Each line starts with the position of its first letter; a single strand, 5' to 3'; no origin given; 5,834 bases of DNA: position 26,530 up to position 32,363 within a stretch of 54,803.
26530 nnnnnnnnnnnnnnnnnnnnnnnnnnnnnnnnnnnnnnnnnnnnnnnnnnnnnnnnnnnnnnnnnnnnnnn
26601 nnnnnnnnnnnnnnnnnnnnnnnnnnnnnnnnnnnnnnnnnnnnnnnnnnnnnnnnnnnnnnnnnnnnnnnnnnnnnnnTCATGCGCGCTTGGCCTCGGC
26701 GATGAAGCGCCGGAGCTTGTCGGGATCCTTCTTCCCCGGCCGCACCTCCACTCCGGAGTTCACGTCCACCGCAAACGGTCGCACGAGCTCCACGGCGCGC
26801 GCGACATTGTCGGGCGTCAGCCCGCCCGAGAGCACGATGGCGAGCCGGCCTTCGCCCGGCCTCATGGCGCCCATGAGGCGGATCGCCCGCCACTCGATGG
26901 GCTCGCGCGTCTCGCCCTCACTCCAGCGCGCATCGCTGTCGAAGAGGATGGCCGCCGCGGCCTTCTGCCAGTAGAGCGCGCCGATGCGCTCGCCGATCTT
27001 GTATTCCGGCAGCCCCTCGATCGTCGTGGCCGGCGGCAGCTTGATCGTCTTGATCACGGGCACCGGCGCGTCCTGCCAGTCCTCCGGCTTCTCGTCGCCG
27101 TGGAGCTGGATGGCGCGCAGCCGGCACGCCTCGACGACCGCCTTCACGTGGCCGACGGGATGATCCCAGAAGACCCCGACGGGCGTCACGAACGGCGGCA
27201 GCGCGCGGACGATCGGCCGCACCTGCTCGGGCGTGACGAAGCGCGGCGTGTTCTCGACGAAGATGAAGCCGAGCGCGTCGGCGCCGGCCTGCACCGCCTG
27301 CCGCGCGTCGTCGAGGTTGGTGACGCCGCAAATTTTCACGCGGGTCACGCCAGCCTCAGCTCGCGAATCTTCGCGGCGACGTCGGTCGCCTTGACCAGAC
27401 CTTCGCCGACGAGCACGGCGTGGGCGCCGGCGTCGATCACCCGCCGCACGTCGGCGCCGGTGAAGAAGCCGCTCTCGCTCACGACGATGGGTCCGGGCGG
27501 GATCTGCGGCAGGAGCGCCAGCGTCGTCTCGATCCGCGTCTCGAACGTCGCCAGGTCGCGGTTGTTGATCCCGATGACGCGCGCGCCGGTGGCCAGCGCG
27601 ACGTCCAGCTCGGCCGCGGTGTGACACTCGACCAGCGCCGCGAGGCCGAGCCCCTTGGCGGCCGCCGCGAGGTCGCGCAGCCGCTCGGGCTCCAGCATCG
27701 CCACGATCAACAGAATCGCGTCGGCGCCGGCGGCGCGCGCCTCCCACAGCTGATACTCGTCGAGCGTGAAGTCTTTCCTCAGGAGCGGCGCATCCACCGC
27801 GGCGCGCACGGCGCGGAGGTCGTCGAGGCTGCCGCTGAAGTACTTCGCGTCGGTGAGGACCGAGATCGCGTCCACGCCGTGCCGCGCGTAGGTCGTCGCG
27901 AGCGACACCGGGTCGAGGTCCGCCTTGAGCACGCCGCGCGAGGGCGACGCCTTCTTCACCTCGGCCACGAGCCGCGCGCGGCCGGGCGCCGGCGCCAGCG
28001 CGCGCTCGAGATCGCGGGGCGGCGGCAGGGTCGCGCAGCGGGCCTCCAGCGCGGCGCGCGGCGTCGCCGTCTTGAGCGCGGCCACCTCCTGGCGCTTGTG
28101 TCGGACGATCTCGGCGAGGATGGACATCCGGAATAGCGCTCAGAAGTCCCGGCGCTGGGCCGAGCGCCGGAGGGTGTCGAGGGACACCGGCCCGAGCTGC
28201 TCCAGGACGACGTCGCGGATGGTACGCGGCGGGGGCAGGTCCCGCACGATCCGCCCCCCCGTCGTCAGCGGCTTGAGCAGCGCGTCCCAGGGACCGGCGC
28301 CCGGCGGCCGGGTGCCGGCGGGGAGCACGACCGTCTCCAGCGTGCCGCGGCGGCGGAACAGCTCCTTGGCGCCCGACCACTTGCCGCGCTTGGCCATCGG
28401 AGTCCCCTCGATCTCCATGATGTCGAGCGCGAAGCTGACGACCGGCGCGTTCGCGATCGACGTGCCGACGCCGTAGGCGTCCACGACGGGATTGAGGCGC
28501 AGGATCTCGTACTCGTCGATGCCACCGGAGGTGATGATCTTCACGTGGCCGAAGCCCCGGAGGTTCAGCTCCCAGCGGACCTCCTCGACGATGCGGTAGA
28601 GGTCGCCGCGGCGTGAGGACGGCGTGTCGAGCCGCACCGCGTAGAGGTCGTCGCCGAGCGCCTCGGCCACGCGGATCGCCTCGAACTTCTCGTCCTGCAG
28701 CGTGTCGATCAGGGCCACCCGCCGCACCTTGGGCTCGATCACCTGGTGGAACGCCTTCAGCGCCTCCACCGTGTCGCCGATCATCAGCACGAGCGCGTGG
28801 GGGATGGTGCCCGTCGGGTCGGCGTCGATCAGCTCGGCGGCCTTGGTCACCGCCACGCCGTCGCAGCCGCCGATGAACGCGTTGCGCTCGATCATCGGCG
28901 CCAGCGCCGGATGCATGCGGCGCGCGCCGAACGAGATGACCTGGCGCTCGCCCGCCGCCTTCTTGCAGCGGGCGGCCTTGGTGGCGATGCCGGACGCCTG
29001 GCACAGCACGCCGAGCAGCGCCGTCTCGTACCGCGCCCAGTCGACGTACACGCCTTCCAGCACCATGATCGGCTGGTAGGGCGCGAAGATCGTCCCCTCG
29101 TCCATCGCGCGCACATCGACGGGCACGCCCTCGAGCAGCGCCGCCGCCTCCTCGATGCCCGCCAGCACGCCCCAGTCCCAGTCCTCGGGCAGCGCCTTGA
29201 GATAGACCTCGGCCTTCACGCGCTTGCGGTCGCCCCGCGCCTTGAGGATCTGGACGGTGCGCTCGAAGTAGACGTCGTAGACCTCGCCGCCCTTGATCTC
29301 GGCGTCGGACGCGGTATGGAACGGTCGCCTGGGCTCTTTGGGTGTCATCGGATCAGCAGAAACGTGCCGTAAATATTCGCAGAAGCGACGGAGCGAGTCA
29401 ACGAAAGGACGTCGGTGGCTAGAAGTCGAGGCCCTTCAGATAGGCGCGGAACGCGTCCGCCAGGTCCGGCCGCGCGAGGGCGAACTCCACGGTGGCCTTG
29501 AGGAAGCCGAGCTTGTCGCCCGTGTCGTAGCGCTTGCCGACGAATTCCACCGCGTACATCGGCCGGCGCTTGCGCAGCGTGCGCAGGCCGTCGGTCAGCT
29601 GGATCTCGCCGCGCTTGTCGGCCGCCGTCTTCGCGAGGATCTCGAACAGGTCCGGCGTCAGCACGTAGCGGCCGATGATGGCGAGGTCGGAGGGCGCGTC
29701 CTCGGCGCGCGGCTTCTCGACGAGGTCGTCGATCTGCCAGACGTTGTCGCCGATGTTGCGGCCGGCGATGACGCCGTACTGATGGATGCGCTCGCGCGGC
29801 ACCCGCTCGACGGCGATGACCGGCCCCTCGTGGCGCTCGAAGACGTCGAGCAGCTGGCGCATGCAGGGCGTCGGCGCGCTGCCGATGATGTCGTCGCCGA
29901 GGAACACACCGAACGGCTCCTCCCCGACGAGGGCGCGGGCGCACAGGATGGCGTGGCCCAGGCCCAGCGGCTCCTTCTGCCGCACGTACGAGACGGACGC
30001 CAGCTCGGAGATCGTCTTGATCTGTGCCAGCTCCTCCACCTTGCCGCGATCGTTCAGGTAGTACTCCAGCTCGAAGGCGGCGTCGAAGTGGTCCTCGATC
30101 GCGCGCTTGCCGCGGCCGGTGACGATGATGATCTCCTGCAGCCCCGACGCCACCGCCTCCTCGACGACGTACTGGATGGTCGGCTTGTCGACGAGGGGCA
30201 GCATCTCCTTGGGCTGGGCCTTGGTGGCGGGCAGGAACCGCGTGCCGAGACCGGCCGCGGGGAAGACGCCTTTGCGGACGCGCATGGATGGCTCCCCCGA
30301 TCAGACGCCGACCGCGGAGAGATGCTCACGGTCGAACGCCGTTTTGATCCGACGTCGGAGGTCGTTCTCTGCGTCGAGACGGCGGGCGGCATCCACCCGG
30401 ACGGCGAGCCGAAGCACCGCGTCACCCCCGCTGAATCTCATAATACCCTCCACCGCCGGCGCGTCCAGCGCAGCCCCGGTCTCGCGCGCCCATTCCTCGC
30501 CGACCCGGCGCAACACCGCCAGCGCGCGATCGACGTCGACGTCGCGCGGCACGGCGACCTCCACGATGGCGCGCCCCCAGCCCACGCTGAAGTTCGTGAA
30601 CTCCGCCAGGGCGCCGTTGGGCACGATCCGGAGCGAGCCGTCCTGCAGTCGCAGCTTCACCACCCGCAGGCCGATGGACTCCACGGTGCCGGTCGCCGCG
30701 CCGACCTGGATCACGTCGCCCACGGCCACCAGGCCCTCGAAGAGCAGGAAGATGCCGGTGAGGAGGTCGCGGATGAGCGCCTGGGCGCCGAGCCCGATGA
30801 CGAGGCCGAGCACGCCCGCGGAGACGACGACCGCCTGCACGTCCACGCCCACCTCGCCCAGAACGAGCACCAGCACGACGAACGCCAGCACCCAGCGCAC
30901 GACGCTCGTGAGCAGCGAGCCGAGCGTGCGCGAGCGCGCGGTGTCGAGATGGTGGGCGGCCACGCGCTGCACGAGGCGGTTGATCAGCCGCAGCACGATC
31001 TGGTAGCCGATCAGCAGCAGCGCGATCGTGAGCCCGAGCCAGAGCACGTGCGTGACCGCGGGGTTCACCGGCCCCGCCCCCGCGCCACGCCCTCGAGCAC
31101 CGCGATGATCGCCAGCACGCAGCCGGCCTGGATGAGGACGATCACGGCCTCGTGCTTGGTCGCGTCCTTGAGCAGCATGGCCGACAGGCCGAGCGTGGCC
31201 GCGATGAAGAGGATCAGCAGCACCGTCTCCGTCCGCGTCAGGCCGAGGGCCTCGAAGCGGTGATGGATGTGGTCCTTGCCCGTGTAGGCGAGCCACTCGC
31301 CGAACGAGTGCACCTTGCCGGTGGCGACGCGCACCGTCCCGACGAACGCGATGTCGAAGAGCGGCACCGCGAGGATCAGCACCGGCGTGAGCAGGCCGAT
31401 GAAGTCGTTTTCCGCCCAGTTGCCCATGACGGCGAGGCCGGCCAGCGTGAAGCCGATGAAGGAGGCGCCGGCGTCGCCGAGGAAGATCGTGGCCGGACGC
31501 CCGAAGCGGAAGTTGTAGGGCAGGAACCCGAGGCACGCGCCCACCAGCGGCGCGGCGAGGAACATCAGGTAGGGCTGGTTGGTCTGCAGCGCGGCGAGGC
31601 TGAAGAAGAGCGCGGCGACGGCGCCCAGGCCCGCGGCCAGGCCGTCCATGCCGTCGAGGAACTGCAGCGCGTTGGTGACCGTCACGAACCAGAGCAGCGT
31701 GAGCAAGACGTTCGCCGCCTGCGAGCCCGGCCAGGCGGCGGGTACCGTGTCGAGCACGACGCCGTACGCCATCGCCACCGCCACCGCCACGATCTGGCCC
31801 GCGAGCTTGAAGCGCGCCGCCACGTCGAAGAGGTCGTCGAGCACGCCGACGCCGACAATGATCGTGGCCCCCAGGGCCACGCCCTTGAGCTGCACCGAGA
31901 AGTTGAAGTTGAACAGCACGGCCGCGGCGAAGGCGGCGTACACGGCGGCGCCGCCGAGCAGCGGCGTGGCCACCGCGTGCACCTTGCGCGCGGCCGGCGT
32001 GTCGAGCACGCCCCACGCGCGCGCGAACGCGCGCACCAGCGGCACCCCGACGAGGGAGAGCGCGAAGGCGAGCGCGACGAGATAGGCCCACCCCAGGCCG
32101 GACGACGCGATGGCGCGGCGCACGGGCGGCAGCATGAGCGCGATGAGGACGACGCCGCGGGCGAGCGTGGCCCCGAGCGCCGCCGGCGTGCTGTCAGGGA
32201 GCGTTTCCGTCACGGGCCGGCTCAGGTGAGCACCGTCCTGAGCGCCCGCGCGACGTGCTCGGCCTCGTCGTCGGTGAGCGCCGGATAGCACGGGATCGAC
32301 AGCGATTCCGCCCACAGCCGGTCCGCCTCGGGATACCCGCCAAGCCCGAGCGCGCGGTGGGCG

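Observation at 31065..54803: A glycoconjugate locus of at least 23 kb built on polyprenyl-phosphate/GT-C logic, with no Wzx/Wzy/Wzz or ABC exporter in view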

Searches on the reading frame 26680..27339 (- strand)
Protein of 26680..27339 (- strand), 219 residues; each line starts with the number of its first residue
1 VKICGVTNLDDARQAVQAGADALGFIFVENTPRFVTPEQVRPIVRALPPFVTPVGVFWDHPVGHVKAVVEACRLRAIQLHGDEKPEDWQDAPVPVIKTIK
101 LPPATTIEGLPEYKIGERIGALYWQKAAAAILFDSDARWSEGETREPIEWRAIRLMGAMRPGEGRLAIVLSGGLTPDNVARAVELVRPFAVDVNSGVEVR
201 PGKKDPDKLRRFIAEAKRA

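Call 11: search_protein_families(library=pfam, proteins=[window:26680-27339:-], max_evalue=0.001)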
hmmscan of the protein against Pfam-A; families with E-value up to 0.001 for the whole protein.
window:26680-27339:- (219 aa): 1 family
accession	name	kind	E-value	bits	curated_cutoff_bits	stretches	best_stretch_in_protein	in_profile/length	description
PF00697.28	PRAI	-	3.9e-37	128.3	22.7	1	2-213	2-191/193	N-(5'phosphoribosyl)anthranilate (PRA) isomerase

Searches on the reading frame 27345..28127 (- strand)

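Call 11: search_protein_families(library=pfam, proteins=[window:27345-28127:-], max_evalue=0.001)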
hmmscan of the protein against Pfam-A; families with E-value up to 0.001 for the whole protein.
window:27345-28127:- (260 aa): 1 family
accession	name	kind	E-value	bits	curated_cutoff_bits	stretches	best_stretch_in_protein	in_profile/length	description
PF00218.27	IGPS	-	1.2e-83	280.6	27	1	4-257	1-254/254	Indole-3-glycerol phosphate synthase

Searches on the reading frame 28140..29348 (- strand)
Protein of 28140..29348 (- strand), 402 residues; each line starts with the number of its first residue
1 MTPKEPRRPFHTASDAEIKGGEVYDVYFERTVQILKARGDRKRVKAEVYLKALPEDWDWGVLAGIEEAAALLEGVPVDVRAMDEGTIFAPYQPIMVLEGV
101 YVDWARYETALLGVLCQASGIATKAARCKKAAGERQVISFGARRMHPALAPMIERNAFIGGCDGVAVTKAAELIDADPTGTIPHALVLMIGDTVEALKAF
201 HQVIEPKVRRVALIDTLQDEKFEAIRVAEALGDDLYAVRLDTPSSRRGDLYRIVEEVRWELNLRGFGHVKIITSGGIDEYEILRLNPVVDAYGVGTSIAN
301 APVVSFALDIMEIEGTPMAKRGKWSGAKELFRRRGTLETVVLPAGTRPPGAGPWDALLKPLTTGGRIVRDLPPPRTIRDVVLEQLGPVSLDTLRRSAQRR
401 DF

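Call 11: search_protein_families(library=pfam, proteins=[window:28140-29348:-], max_evalue=0.001)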
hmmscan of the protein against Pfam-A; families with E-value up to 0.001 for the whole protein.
window:28140-29348:- (402 aa): 2 families
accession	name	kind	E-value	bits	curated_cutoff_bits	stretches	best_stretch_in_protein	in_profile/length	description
PF02749.22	QRPTase_N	-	1.3e-20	73.8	27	1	25-119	1-82/82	Quinolinate phosphoribosyl transferase, N-terminal domain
PF01729.25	QRPTase_C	-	3.4e-18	66.4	23.1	1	121-309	1-169/169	Quinolinate phosphoribosyl transferase, C-terminal domain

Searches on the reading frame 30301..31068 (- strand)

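Call 8: search_protein_families(library=pfam, proteins=[window:30301-31068:-], max_evalue=0.01)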
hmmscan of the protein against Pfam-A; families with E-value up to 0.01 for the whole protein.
window:30301-31068:- (255 aa): 3 families
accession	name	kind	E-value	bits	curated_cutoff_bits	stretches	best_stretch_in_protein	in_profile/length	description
PF00924.24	MS_channel_2nd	-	9.1e-19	67.8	20.2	1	98-161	2-67/68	Mechanosensitive ion channel, beta-domain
PF21088.3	MS_channel_1st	-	2.3e-06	27.9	23.1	1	58-96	4-42/42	Mechanosensitive ion channel, transmembrane helices 2/3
PF21082.3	MS_channel_3rd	-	0.00023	22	21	1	169-251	3-87/88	Mechanosensitive ion channel MscS, C-terminal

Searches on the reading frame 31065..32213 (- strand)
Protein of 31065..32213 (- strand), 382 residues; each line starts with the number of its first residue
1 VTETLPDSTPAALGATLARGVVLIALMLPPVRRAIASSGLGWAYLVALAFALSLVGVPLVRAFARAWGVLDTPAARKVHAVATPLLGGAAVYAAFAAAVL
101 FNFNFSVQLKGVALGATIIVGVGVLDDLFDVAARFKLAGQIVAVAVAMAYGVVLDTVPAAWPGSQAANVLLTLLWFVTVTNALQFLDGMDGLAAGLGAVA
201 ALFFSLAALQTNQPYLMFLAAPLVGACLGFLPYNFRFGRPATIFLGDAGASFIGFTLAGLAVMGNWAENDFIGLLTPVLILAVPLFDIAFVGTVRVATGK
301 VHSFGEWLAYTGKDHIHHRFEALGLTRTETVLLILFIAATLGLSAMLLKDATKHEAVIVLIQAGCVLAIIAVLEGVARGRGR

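Call 8: search_protein_families(library=pfam, proteins=[window:31065-32213:-], max_evalue=0.01)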
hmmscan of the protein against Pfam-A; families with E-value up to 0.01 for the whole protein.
window:31065-32213:- (382 aa): 1 family
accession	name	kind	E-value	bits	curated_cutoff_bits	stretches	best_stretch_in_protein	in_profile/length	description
PF00953.26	Glycos_transf_4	-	4.2e-30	105.3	27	1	111-264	3-159/160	Glycosyl transferase family 4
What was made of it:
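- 31065..32213 (-): WecA/MraY-family polyprenyl-phosphate HexNAc-1-phosphate transferase. This is the initiating enzyme and the last gene of the locus. PF00953 E 4e-30 (call 8).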

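Call 26: search_protein_families(library=ncbifam, proteins=[window:31065-32213:-], max_evalue=0.001)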
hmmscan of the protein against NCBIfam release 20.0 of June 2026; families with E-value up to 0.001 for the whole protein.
window:31065-32213:- (382 aa): 3 families
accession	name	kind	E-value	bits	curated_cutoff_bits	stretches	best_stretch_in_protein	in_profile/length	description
TIGR02380.1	ECA_wecA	exception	3.7e-36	125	326.05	1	49-357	7-317/346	UDP-N-acetylglucosamine--undecaprenyl-phosphate N-acetylglucosaminephosphotransferase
NF053644.1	MraY_archaea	equivalog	1.2e-16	61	450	1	136-291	153-302/340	pseudomurein biosynthesis MraY family phospho-N-acetylmuramoyl-pentapeptide-transferase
TIGR00445.1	mraY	equivalog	3.9e-11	43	192.05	1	82-342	34-311/321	phospho-N-acetylmuramoyl-pentapeptide-transferase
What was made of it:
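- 31065..32213 (-): Best NCBIfam hit is TIGR02380 WecA at 125 bits, below cut-off (call 26).
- On Wzx/Wzy-dependent polysaccharide pathway: Window 31065-32213: PF00953 E 4e-30, and the best NCBIfam hit is WecA (calls 8, 26).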
